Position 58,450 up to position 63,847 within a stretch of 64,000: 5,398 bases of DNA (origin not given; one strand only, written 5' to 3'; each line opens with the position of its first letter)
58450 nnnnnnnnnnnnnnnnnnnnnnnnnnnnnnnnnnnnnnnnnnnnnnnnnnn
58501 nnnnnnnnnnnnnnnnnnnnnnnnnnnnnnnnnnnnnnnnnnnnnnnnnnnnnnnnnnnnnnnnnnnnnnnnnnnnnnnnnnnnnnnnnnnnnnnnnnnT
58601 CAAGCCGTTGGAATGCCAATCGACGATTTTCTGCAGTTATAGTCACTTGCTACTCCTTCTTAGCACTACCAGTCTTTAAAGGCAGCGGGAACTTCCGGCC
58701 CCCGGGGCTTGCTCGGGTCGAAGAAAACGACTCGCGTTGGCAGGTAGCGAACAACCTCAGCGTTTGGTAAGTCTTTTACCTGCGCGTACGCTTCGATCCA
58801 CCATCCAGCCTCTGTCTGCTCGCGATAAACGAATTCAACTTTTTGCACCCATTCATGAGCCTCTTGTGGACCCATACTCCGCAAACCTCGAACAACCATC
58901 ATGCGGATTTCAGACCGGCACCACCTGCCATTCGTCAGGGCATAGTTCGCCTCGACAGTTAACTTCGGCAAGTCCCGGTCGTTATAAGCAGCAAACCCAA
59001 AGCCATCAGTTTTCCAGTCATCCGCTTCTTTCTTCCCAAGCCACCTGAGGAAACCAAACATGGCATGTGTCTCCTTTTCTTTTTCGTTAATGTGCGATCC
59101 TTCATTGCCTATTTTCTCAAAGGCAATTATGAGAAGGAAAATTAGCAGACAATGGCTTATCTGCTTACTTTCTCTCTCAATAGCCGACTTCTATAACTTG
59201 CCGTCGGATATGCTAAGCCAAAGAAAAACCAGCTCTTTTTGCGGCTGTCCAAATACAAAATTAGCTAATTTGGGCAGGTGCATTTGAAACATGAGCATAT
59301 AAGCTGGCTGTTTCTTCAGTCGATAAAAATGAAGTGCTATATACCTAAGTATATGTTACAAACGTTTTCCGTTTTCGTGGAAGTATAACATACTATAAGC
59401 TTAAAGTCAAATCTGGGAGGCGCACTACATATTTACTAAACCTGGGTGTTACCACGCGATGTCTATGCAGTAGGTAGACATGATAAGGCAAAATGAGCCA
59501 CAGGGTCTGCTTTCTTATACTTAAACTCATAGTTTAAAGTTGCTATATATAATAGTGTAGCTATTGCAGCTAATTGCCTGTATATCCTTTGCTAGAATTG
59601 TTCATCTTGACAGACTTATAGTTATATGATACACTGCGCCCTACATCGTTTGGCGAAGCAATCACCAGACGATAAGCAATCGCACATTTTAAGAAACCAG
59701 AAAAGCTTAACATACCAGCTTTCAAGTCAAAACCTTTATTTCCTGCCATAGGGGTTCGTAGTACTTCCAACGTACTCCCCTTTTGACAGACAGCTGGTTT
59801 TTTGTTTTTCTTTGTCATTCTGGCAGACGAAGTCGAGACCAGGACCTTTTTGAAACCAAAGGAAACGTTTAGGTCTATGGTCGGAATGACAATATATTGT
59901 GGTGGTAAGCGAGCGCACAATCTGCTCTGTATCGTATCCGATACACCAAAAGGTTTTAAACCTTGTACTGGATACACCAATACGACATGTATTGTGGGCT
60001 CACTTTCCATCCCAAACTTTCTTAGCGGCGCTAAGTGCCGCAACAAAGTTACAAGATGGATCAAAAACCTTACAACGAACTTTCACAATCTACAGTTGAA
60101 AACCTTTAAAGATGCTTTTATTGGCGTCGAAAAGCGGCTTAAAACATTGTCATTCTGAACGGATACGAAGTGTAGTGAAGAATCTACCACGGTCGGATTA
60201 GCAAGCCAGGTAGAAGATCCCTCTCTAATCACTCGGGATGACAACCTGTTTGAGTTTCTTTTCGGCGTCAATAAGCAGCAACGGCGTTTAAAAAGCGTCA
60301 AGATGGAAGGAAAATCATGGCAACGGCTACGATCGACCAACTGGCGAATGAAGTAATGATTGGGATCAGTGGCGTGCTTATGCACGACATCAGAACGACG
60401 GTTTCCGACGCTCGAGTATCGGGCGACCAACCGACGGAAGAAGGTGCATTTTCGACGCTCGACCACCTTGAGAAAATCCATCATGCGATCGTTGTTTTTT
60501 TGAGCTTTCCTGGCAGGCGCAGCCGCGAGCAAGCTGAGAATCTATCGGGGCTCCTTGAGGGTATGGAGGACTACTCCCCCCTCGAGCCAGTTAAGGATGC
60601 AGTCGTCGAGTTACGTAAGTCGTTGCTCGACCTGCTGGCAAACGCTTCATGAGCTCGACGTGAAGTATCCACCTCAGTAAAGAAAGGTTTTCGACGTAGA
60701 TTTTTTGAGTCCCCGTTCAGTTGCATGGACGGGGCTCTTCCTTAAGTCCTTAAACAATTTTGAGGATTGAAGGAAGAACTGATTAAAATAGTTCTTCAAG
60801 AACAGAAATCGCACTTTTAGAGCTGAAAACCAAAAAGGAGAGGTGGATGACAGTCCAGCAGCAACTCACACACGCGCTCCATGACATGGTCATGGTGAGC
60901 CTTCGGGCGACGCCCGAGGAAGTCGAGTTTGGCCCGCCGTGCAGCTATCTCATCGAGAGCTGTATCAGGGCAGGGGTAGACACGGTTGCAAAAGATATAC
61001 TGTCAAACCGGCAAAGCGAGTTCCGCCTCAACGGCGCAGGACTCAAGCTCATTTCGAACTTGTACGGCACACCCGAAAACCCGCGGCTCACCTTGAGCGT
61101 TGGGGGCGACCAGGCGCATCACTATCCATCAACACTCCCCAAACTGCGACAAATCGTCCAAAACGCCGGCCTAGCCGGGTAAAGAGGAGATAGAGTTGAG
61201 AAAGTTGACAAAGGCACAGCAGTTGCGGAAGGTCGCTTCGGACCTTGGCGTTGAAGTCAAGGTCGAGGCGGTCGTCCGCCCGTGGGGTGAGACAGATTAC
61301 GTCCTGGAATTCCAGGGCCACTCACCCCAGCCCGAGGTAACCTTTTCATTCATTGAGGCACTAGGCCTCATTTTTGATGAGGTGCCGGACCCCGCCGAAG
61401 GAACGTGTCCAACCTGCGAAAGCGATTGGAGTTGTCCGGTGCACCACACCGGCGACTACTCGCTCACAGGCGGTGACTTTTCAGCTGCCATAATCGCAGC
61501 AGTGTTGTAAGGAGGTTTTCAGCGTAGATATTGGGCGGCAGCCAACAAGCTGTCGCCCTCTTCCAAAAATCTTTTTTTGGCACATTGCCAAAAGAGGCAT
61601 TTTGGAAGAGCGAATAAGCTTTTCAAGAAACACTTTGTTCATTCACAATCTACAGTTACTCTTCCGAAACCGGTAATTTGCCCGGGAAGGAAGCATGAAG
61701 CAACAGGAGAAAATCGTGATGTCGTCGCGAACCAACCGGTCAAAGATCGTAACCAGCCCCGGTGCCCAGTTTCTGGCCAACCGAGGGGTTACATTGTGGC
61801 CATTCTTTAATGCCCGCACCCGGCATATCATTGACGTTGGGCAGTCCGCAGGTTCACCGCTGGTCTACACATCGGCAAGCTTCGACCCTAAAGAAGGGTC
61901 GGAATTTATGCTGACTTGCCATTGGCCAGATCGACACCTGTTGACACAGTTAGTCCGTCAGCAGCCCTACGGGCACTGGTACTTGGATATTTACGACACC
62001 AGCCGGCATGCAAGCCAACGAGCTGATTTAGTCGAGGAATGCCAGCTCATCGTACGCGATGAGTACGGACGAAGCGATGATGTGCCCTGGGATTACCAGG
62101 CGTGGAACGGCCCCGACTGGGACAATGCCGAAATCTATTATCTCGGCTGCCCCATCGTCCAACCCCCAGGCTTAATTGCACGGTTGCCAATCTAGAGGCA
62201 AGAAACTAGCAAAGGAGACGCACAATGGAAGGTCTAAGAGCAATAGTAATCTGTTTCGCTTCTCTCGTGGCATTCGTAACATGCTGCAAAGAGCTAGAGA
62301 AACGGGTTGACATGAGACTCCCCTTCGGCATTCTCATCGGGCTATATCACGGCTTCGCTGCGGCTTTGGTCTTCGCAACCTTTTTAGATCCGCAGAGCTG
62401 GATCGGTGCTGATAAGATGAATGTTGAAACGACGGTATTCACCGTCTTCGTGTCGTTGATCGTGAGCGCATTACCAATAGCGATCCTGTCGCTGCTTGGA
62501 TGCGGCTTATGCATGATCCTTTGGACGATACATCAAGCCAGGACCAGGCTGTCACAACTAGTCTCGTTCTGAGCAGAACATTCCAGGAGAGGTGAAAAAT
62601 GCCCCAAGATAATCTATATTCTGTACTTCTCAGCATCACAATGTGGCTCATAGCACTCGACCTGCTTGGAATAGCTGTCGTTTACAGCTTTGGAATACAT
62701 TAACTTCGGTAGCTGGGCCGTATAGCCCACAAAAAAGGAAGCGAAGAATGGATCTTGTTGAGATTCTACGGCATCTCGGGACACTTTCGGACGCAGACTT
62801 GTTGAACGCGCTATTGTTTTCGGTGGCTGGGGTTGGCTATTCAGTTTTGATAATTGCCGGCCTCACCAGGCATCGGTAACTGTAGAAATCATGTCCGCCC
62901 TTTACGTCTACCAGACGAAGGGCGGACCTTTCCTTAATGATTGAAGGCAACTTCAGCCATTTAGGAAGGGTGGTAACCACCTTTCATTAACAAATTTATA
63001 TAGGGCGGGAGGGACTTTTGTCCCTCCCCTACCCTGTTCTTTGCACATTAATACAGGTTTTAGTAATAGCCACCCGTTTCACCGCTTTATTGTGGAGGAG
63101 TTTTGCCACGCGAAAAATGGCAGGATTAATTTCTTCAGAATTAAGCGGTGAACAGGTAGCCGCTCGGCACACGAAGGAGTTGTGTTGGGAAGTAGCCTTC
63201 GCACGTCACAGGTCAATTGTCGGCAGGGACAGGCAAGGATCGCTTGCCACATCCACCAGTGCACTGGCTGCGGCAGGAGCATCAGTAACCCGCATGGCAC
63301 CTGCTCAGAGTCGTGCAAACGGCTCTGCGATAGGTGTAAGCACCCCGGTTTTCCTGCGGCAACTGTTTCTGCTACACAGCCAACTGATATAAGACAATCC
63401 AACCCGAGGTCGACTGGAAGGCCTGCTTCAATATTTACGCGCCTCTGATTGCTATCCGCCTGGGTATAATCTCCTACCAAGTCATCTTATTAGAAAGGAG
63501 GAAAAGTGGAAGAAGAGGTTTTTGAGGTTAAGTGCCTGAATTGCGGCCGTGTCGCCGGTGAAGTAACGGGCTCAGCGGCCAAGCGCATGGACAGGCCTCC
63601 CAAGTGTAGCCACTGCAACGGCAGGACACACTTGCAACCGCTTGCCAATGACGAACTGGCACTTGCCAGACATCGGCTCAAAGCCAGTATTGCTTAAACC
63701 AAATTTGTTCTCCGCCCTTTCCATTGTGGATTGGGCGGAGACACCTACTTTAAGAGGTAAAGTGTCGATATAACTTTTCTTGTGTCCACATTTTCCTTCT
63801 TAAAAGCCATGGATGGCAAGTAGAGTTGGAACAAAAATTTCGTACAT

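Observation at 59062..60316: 1.25-kb non-coding divergent control region with iteron-like direct repeats, palindromes and stacked hairpins (origin or structured RNA?)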

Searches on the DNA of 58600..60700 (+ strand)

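Call 7: search_rna_families(source=window, start=58900, end=60500, threshold=evalue, max_evalue=10, show_alignments=3)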
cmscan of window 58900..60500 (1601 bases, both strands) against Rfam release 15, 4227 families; matches with E-value up to 10: 3.
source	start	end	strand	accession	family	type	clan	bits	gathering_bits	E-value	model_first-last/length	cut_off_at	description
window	59127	59180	-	RF04255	MIR8001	Gene; miRNA;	-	22.1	90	0.31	1-67/67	no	MIR8001 microRNA precursor family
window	59523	59575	-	RF01817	RsaB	Gene; sRNA;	-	19.1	55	9.6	1-60/60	no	RNA Staph. aureus A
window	59130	59179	+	RF04255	MIR8001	Gene; miRNA;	-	17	90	6.6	8-58/67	no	MIR8001 microRNA precursor family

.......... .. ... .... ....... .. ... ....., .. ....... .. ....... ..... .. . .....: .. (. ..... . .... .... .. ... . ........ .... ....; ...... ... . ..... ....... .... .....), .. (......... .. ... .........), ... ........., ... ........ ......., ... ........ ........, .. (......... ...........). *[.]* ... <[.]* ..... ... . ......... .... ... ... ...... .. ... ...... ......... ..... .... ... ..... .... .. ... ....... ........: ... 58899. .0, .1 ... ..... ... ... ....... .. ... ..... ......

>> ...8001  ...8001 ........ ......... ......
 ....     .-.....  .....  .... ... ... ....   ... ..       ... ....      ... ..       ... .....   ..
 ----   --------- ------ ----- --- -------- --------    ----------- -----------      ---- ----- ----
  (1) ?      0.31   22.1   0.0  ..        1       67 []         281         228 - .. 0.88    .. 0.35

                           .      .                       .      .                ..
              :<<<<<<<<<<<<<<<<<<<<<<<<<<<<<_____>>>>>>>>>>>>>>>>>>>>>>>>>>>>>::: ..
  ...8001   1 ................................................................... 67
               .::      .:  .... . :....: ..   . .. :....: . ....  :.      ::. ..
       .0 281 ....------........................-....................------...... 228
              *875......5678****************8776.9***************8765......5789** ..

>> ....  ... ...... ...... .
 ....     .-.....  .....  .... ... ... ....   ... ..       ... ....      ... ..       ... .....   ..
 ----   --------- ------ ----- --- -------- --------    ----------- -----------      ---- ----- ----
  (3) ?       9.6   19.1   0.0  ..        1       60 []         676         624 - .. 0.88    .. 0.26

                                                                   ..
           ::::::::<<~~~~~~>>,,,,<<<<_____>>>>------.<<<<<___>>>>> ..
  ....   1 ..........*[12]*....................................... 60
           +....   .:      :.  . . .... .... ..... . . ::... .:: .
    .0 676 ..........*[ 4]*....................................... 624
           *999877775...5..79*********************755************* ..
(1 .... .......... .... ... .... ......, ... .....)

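Call 8: search_dna_similar(query=window:58600-60700:+, collection=plasmids, mode=distant)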
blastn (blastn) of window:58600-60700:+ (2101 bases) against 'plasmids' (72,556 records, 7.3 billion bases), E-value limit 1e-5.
No match.

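Call 9: search_dna_similar(query=window:58600-60700:+, collection=phages, mode=distant)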
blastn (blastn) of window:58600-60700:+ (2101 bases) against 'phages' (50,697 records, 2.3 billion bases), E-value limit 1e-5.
No match.
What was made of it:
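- Tried and rejected: blastn (distant mode) of 58600-60700 against plasmids and phages (calls 8, 9): no match.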

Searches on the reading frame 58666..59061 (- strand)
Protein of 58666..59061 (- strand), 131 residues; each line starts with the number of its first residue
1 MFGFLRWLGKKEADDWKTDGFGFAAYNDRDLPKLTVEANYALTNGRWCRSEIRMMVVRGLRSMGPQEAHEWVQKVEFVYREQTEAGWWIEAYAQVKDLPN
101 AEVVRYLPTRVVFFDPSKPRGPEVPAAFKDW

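Call 12: search_protein_families(library=pfam, proteins=[window:58666-59061:-], max_evalue=0.1)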
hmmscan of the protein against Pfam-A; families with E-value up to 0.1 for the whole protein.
window:58666-59061:- (131 aa): 0 families

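Call 13: find_encoding_contigs(protein=window:58666-59061:-, flank=10000, max_places=10)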
Protein window:58666-59061:- (131 aa): no gene with exactly this product is on record in the collection.

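Call 15: find_related_loci(query=window:58666-59061:-, collection=viral_contigs, flank=10000)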
Query window:58666-59061:- (131 aa) in viral_contigs; peptide patterns used: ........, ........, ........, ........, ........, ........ (x = any residue, [..] = any of these).
47 stretches matched a pattern, but none encodes a relative of the query by tblastn (E <= 1e-3).

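Call 17: find_homologous_proteins(query=window:58666-59061:-, max_evalue=0.001)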
Query window:58666-59061:- (131 aa): 1 proteins with E <= 0.001 among 14 candidates.
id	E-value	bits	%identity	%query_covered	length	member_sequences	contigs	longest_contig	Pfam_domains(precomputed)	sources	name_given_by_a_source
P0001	1.0e-86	306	100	100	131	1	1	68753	-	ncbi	-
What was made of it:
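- Tried and rejected: Homologues of the 131-aa gene among 5.8 billion proteins (call 17): only itself.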

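Call 18: find_encoding_contigs(protein=P0001, flank=10000, max_places=10)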
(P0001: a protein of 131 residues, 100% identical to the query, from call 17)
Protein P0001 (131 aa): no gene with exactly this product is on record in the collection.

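Call 23: search_protein_families(library=padloc, proteins=[window:58666-59061:-], max_evalue=0.01)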
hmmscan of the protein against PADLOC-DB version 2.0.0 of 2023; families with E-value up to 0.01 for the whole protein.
window:58666-59061:- (131 aa): 0 families

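Call 24: search_protein_families(library=phrogs, proteins=[window:58666-59061:-], max_evalue=0.01)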
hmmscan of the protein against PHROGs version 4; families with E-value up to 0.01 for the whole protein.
window:58666-59061:- (131 aa): 0 families

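Call 33: find_encoding_contigs(protein=P0004, flank=10000, max_places=10)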
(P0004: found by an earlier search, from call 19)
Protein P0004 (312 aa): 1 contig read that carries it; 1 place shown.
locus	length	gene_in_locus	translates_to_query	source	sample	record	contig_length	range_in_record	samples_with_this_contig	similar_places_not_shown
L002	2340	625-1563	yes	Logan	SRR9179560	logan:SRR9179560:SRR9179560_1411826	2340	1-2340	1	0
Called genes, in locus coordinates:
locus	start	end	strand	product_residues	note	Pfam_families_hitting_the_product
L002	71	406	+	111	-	-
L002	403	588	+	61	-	-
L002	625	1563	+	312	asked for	-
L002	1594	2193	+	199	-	-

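Call 68: predict_structure(protein=window:58666-59061:-)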
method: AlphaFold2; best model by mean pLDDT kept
length: 131 residues; sequences in the alignment: 1
mean_pLDDT: 44.9   pTM: 0.29
mean pLDDT of the five models: 44.9, 39.2, 37.4, 35.7, 34.2
residues with pLDDT >= 90: 0; 70-90: 0; 50-70: 35; < 50: 96
segments of 3 or more residues with pLDDT < 50: 1-29, 31-33, 41-43, 53-62, 81-88, 98-131
pLDDT, mean of each block of 10 residues (from residue 1): 31 37 44 49 50 46 51 52 47 51 45 45 38 31
secondary structure, 60 per line:
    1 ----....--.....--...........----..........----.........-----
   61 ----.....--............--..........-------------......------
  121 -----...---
elements in order: E5-8 H11-15 E18-28 E33-42 E47-55 H65-69 E72-83 E86-95 E109-114
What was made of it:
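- Tried and rejected: AlphaFold on the 131-aa protein gave pLDDT 45 (call 68).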

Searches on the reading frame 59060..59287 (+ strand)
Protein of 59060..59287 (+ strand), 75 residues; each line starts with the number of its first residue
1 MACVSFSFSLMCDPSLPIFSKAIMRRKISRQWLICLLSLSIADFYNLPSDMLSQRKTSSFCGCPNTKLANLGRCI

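Call 36: search_protein_families(library=pfam, proteins=[window:59060-59287:+], max_evalue=1)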
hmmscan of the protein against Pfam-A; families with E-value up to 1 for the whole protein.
window:59060-59287:+ (75 aa): 0 families

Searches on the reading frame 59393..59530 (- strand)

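Call 36: search_protein_families(library=pfam, proteins=[window:59393-59530:-], max_evalue=1)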
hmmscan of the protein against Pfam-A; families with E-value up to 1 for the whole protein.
window:59393-59530:- (45 aa): 1 family
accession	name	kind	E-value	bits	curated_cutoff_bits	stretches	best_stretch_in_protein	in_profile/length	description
PF02814.20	UreE_N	-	0.15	12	26.9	1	7-40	11-44/62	UreE urease accessory protein, N-terminal domain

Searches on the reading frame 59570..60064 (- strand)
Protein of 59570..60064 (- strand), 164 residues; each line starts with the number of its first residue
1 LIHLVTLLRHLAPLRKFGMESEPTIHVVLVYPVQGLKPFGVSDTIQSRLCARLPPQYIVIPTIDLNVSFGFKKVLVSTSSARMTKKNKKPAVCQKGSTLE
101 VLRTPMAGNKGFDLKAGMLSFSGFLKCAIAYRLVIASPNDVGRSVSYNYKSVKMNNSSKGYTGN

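Call 36: search_protein_families(library=pfam, proteins=[window:59570-60064:-], max_evalue=1)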
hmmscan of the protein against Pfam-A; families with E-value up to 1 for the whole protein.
window:59570-60064:- (164 aa): 0 families

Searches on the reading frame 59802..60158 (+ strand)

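Call 36: search_protein_families(library=pfam, proteins=[window:59802-60158:+], max_evalue=1)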
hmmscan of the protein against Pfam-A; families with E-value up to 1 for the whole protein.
window:59802-60158:+ (118 aa): 1 family
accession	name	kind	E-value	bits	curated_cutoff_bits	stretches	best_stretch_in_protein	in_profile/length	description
PF25072.1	DUF7796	-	0.088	12.1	27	1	41-81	210-246/346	Domain of unknown function (DUF7796)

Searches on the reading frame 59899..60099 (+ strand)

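Call 36: search_protein_families(library=pfam, proteins=[window:59899-60099:+], max_evalue=1)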
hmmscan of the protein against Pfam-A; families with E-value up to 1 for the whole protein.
window:59899-60099:+ (66 aa): 1 family
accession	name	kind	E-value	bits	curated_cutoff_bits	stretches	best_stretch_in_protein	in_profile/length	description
PF12859.13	ANAPC1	-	0.15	10.9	25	1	25-57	48-80/756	Anaphase-promoting complex subunit 1 WD40 beta-propeller domain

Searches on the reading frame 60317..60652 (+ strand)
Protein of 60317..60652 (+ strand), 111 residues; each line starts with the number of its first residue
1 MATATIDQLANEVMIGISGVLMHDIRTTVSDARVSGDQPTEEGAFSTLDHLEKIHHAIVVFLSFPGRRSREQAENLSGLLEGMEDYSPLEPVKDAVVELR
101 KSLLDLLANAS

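Call 12: search_protein_families(library=pfam, proteins=[window:60317-60652:+], max_evalue=0.1)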
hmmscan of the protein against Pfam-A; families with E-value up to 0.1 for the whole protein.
window:60317-60652:+ (111 aa): 0 families

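Call 14: find_encoding_contigs(protein=window:60317-60652:+, flank=10000, max_places=10)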
Protein window:60317-60652:+ (111 aa): 1 contig read that carries it; 1 place shown.
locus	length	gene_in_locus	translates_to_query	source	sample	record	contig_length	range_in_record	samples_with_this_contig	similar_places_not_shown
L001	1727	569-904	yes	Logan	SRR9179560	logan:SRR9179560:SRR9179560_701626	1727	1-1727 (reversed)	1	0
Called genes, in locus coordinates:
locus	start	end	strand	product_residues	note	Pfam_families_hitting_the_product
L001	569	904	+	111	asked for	-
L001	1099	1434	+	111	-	-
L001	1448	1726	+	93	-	?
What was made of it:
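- On Intrinsic (Rho-independent) terminator or attenuator: The Logan contigs are metagenomic DNA (calls 14, 33).
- Tried and rejected: I considered it as a possible RNA end, but the sample is a large metagenome (calls 14, 33), so it carries no transcript information.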

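Call 16: find_related_loci(query=window:60317-60652:+, collection=viral_contigs, flank=10000)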
Query window:60317-60652:+ (111 aa) in viral_contigs; peptide patterns used: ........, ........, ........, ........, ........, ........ (x = any residue, [..] = any of these).
8 stretches matched a pattern, but none encodes a relative of the query by tblastn (E <= 1e-3).
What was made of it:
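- Tried and rejected: Relatives of both flanking genes in viral contigs (calls 15, 16): none.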

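Call 19: list_cluster_members(proteins=[P0001, window:60317-60652:+, window:50973-53939:-, window:54782-55720:-])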
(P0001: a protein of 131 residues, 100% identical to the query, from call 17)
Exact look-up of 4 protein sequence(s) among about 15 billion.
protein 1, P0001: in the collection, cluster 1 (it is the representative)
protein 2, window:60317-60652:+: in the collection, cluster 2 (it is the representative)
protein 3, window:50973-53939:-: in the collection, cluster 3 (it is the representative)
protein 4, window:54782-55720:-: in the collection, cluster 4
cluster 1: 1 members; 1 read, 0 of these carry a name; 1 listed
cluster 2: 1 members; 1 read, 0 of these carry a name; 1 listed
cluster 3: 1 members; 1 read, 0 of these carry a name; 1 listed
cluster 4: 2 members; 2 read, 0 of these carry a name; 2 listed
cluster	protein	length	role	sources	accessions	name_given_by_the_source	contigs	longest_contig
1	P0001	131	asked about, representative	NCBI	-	-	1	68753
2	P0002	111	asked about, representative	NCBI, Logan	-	-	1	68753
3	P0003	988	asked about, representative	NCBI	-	-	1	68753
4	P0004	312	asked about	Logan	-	-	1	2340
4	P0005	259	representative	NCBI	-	-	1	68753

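Call 23: search_protein_families(library=padloc, proteins=[window:60317-60652:+], max_evalue=0.01)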
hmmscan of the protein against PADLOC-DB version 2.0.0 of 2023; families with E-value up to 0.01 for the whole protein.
window:60317-60652:+ (111 aa): 0 families

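Call 24: search_protein_families(library=phrogs, proteins=[window:60317-60652:+], max_evalue=0.01)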
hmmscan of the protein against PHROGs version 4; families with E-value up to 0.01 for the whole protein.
window:60317-60652:+ (111 aa): 0 families

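Call 70: search_protein_representatives(protein=window:60317-60652:+)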
Query: 111 residues. Proteins with E-value up to 0.001 (for the whole library): 5; up to 1e-10: 1; up to 1e-30: 1. The best 5 are listed.
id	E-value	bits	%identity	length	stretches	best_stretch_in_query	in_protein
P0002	5.3e-64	229.1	100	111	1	1-111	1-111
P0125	4.4e-05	40.1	37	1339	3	73-105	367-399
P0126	4.9e-05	39.9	39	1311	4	74-105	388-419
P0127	2.5e-04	37.7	34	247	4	46-87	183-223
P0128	8.5e-04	36.0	25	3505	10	3-42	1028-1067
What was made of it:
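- On Iteron-containing replication origin: The genes have no homologues at all (calls 17, 70), so an unknown initiator cannot be excluded.
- The array consists of small genes without homologues (calls 12, 70).
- Tried and rejected: Full HMMER search with gene 1 against 1.84 billion representatives (call 70): only itself, plus weak (E 4e-5 to 8.5e-4) partial matches to mostly very large proteins.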

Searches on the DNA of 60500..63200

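Call 79: search_rna_families(source=window, start=60500, end=63200, threshold=evalue, max_evalue=1)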
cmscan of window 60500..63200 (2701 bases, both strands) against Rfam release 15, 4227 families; matches with E-value up to 1: 1.
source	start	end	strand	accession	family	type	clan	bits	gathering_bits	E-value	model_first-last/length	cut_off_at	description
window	63000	63038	+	RF03493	mir-1281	Gene; miRNA;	-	23.8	70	0.68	1-54/54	no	mir-1281 microRNA precursor family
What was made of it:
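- On Any described RNA family (Rfam 15): The best permissive hits are chance miRNA-hairpin matches at E 0.3-10 (calls 7, 79).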

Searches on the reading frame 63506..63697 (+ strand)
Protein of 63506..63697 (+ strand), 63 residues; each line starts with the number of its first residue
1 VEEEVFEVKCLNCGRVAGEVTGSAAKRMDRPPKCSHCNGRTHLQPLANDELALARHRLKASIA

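Call 50: find_encoding_contigs(protein=window:63506-63697:+, flank=10000, max_places=10)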
Protein window:63506-63697:+ (63 aa): 1 contig read that carries it; 1 place shown.
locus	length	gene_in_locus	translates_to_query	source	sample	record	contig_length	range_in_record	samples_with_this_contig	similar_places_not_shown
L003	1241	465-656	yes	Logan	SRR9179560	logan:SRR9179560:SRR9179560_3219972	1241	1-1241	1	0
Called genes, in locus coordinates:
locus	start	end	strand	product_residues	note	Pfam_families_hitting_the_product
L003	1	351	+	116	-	?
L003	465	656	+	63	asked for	-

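Call 75: search_protein_families(library=pfam, proteins=[window:63506-63697:+], max_evalue=0.05)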
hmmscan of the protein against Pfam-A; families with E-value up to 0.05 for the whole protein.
window:63506-63697:+ (63 aa): 1 family
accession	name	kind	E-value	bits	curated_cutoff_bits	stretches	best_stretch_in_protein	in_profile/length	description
PF01667.23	Ribosomal_S27e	-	0.038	14.1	24.5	0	8-26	27-45/55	Ribosomal protein S27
